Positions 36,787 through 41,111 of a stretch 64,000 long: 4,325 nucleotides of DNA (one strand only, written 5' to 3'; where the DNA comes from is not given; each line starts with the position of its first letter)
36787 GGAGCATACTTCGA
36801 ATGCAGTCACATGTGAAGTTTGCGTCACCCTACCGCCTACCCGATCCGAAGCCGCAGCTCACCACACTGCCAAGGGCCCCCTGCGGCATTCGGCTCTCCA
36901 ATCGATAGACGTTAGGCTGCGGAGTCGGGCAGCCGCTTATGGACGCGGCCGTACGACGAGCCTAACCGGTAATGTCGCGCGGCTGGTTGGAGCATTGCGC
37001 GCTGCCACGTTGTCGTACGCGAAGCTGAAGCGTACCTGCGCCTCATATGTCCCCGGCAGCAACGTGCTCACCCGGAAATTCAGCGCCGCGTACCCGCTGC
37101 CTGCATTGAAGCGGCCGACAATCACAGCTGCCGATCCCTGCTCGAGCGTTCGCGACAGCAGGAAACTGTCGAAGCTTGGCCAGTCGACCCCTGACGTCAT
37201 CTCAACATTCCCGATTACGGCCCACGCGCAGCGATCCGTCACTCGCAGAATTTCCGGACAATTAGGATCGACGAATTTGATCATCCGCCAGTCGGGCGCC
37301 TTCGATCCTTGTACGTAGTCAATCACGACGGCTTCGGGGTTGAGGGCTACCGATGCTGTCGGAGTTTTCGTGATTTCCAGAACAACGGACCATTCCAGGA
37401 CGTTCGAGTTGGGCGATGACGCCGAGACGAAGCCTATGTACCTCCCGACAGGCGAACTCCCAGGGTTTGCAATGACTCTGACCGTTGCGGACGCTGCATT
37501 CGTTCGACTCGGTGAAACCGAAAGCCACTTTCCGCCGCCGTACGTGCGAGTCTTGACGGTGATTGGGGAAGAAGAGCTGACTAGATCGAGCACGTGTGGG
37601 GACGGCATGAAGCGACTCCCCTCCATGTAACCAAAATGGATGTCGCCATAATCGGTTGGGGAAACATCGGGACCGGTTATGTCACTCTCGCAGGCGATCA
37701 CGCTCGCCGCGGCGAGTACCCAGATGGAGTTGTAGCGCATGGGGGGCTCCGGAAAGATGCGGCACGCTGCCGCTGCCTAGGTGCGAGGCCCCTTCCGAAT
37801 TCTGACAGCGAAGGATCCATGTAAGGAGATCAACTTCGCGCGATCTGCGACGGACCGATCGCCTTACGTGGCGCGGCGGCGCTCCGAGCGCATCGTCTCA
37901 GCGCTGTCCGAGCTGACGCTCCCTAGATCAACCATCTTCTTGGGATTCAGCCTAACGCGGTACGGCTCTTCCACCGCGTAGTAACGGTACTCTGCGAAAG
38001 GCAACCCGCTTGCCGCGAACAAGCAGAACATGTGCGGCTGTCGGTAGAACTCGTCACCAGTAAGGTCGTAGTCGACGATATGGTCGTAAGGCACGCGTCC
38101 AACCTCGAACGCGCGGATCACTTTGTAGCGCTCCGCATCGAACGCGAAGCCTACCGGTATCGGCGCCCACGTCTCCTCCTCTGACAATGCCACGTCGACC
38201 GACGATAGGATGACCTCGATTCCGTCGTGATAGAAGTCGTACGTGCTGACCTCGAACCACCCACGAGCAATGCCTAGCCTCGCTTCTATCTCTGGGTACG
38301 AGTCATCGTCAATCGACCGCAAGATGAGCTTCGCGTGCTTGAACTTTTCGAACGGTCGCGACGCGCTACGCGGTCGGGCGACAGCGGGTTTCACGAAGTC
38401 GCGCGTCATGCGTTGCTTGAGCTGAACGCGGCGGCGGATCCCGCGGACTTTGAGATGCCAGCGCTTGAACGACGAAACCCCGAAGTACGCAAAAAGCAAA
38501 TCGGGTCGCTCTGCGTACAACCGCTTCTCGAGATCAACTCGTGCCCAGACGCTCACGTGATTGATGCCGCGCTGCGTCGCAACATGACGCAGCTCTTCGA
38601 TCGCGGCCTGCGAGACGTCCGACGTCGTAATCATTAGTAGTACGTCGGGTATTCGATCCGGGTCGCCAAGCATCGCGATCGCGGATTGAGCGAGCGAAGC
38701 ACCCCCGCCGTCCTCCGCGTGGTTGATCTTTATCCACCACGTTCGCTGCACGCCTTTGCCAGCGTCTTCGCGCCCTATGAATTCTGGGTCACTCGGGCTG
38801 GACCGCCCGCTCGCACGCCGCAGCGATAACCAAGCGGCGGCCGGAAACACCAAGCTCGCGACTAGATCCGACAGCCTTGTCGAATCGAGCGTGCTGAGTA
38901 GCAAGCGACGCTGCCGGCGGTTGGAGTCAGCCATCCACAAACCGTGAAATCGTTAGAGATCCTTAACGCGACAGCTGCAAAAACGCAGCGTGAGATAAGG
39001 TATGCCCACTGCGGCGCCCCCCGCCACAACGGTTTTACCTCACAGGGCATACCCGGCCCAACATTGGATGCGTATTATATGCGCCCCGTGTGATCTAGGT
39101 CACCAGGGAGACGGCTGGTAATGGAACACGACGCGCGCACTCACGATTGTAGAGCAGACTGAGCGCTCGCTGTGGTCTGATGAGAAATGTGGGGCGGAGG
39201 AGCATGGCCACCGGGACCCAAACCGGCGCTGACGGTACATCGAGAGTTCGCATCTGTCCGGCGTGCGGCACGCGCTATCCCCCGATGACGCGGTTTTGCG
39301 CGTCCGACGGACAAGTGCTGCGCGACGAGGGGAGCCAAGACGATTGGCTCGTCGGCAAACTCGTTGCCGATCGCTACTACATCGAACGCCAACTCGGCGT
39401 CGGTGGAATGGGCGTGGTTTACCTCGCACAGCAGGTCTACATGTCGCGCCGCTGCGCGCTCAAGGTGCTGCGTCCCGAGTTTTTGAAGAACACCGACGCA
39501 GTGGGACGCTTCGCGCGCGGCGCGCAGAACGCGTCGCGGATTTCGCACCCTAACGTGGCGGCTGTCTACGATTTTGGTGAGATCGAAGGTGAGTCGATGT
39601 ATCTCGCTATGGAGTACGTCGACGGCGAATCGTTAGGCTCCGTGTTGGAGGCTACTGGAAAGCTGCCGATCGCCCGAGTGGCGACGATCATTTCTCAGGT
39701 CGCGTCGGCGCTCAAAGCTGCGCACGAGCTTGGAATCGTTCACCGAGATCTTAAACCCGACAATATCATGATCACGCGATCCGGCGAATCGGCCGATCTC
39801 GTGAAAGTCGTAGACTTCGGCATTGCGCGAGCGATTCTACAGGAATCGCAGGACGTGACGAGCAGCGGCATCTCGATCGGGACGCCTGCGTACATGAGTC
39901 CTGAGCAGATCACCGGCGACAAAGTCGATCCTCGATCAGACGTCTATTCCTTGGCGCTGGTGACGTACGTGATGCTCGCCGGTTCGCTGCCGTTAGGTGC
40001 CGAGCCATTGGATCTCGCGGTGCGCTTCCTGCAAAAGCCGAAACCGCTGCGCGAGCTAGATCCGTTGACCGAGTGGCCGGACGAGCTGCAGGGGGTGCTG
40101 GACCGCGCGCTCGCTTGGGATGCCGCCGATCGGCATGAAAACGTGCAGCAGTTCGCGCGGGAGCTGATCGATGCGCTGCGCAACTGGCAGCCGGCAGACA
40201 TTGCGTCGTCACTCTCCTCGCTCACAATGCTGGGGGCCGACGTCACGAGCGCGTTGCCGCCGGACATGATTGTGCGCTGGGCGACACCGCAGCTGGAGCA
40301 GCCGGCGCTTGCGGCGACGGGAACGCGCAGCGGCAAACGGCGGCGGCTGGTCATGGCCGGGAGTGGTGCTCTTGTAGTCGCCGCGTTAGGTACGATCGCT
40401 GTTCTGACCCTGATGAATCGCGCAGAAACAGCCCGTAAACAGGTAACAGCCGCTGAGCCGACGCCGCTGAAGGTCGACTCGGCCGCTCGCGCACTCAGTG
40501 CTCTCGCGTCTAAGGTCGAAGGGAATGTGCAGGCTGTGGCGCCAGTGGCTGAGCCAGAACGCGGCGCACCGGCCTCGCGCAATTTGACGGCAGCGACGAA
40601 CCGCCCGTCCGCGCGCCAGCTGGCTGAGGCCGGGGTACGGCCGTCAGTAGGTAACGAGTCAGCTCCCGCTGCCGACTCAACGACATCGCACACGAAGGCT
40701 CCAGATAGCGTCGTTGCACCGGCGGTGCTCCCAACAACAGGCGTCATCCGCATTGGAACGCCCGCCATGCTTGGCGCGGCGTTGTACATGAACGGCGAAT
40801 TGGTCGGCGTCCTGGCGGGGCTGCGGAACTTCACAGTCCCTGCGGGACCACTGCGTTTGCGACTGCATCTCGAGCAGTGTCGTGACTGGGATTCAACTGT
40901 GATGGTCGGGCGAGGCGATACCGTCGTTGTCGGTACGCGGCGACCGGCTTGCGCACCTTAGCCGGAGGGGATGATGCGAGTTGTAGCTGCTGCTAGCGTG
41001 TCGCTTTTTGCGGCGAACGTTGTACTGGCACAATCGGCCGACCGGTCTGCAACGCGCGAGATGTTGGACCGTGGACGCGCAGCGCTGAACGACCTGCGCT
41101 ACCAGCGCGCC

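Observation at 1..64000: Hyper-abundant non-palindromic word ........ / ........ saturating genes and spacers (DUS/USS-like or HIP-like)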

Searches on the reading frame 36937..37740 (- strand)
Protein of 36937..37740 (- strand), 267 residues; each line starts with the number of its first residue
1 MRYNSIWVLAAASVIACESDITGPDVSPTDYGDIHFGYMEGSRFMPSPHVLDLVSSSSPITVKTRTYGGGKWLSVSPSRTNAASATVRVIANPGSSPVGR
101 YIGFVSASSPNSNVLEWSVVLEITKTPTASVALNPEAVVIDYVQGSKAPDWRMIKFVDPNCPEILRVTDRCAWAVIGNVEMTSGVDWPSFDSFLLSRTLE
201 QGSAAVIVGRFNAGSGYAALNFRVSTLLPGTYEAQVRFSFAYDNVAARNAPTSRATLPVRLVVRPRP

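Call 40: search_protein_families(library=pfam, proteins=[window:36937-37740:-], max_evalue=0.01)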
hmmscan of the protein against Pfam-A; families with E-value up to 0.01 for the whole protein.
window:36937-37740:- (267 aa): 1 family
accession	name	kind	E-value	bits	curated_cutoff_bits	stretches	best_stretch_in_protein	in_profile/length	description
PF19190.6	BACON_2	-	0.0014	18.9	25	1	71-114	42-88/94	Viral BACON domain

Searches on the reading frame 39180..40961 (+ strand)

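Call 7: search_protein_families(library=ncbifam, proteins=[window:39180-40961:+])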
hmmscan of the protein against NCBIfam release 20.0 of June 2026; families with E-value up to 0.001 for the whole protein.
window:39180-40961:+ (593 aa): 20 families
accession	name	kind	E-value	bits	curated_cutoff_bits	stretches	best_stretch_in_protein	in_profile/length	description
NF033483.0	PknB_PASTA_kin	equivalog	2.9e-88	297.3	450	1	59-447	2-390/563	Stk1 family PASTA domain-containing Ser/Thr kinase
NF052427.1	StpK7MSMEG_1200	equivalog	8.1e-54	183.1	900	1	65-452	8-360/601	serine/threonine protein kinase StpK7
NF047741.1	antiphage_MADS6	equivalog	2.5e-46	158.4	460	2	169-341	303-469/612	methylation-associated defense system protein kinase MAD6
TIGR03903.1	TOMM_kin_cyc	equivalog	3.5e-41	141.1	705.75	1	90-326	4-241/1267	TOMM system kinase/cyclase fusion protein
NF009651.0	PRK13184.1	equivalog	3.1e-39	134.6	839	1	64-333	2-291/932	serine/threonine-protein kinase PknD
NF053615.1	SerThrKinAfsKStmc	equivalog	1.1e-32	113.6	1300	1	71-512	20-438/809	protein serine/threonine kinase AfsK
NF033442.0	BREX_PglW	equivalog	1.7e-26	92.3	990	1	59-375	507-785/1391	BREX system serine/threonine kinase PglW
NF038150.1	lanthi_synth_IV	equivalog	1.7e-22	79.6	650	1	60-342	185-460/851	class IV lanthionine synthetase LanL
NF038151.1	lanthi_synth_III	equivalog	1.8e-18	66.4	575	1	65-268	221-425/833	class III lanthionine synthetase LanKC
NF058632.1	SerThrKinPrkT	equivalog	2.9e-16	59.4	280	1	56-214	13-163/322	serine/threonine protein kinase PrkT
NF043056.1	T4SS_LegK1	equivalog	6.4e-14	51.4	550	1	85-260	99-278/516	Dot/Icm T4SS effector kinase LegK1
TIGR03724.2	arch_bud32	equivalog_domain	4.6e-08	32.8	125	1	135-218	63-133/193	KEOPS complex kinase/ATPase Bud32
NF011464.0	PRK14879.1-7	equivalog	5.7e-08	32.8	246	1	120-217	62-150/221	Kae1-associated kinase Bud32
NF011463.0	PRK14879.1-4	equivalog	2.2e-07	30.5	188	1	135-217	88-161/237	Kae1-associated kinase Bud32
NF007174.0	PRK09605.1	equivalog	5.4e-06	25.1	447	1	133-218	404-475/535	bifunctional N(6)-L-threonylcarbamoyladenine synthase/serine/threonine protein kinase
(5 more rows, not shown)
